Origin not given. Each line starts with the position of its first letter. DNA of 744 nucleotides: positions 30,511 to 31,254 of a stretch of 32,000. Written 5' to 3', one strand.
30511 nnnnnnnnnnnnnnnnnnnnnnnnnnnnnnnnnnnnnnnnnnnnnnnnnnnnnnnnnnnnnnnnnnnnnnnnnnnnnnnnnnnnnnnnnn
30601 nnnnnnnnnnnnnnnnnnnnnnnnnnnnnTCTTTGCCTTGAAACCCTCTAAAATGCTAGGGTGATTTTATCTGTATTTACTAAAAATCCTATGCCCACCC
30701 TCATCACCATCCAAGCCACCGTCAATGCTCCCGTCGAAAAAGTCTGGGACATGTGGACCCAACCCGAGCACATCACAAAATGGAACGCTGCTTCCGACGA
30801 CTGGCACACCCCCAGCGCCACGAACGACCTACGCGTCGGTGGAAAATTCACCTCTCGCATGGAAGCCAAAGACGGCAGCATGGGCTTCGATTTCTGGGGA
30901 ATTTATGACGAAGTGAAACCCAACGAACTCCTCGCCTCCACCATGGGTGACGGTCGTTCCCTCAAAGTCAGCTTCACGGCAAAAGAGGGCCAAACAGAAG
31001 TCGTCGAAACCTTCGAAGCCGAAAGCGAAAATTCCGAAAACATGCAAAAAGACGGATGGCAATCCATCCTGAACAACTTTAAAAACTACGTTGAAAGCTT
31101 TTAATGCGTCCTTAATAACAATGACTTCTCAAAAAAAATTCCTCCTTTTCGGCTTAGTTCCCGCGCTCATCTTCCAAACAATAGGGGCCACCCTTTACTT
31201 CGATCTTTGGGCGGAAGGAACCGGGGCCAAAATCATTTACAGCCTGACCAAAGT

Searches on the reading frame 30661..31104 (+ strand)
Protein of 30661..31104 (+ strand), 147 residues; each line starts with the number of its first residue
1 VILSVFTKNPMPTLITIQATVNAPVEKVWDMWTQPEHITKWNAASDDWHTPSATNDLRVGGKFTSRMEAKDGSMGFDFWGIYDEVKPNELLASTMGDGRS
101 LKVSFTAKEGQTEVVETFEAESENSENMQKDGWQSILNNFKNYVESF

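Call 45: search_protein_families(library=pfam, proteins=[window:30661-31104:+], max_evalue=0.001)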
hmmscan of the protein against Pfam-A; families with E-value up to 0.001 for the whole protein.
window:30661-31104:+ (147 aa): 3 families
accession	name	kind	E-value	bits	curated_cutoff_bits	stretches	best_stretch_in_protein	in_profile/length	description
PF08327.17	AHSA1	-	6e-24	85.1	22.1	1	22-145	1-125/125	Activator of Hsp90 ATPase homolog 1-like protein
PF10604.15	Polyketide_cyc2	-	6.2e-05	23.8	27.4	1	15-122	4-110/142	Polyketide cyclase / dehydrase and lipid transport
PF03364.25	Polyketide_cyc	-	0.00032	21.4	23.4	1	21-126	1-103/126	Polyketide cyclase / dehydrase and lipid transport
